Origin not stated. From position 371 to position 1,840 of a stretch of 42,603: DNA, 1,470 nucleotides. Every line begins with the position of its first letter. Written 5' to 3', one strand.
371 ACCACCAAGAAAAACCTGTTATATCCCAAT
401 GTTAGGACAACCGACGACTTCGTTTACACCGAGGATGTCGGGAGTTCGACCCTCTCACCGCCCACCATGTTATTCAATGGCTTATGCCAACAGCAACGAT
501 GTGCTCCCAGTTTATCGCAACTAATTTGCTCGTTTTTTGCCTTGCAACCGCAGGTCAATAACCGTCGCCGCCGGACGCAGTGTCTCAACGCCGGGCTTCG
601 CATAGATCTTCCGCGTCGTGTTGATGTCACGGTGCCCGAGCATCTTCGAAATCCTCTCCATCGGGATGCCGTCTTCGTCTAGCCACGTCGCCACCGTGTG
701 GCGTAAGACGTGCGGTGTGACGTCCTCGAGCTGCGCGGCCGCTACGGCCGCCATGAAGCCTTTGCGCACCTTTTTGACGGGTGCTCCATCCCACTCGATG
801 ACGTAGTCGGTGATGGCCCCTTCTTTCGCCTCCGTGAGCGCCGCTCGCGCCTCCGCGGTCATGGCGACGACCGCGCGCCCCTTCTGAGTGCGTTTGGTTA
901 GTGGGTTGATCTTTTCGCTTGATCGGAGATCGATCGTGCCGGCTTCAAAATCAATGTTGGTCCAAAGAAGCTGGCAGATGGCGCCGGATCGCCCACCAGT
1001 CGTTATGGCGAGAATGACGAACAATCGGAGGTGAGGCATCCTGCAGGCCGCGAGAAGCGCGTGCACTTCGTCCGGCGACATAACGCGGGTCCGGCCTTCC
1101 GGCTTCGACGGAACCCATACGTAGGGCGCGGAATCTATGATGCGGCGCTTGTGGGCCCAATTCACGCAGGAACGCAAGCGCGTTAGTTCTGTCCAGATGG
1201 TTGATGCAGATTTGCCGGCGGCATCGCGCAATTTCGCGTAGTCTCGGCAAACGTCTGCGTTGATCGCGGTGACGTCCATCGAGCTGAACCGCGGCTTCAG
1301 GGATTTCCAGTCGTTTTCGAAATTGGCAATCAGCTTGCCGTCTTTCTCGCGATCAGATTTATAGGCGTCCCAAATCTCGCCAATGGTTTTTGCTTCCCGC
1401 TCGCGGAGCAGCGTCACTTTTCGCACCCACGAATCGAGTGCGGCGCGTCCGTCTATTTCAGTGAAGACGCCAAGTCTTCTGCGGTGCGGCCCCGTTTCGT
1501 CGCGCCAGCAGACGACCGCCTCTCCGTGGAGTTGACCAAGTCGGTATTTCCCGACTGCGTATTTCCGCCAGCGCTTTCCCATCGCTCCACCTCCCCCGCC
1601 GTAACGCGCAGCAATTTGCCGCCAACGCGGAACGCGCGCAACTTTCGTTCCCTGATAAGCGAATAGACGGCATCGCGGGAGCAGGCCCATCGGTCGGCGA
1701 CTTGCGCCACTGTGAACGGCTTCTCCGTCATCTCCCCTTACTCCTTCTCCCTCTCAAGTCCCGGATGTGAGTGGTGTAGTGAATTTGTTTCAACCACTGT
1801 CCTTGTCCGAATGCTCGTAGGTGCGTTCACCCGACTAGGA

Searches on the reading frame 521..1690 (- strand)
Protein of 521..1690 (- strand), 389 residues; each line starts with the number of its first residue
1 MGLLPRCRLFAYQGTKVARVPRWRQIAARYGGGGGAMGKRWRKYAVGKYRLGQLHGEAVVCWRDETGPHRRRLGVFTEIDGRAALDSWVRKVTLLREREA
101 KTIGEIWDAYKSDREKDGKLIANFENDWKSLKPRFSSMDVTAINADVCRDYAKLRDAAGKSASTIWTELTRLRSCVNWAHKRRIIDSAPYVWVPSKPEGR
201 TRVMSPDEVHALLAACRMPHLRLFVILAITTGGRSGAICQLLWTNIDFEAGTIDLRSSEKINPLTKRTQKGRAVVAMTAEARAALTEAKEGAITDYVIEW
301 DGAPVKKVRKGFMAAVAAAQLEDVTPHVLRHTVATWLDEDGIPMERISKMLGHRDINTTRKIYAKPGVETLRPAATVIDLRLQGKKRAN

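Call 18: search_protein_families(library=phrogs, proteins=[window:521-1690:-], max_evalue=0.001)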
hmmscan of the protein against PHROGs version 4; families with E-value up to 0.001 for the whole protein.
window:521-1690:- (389 aa): 7 families
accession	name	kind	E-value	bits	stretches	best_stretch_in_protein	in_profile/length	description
phrog_1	-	integration and excision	1.7e-52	180.5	1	64-386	130-455/611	integrase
phrog_216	-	integration and excision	2.9e-30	106.4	1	170-381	20-239/301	integrase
phrog_7685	-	integration and excision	2.7e-09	38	1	312-365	171-222/240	integrase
phrog_23271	-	unknown function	1.3e-07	32.5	1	323-361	8-46/67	-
phrog_37709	-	unknown function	4e-06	27.8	1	163-249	19-105/116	-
phrog_22184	-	unknown function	0.00011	22.9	0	103-257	71-245/254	-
phrog_34557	-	integration and excision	0.0009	20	0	316-361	117-162/183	integrase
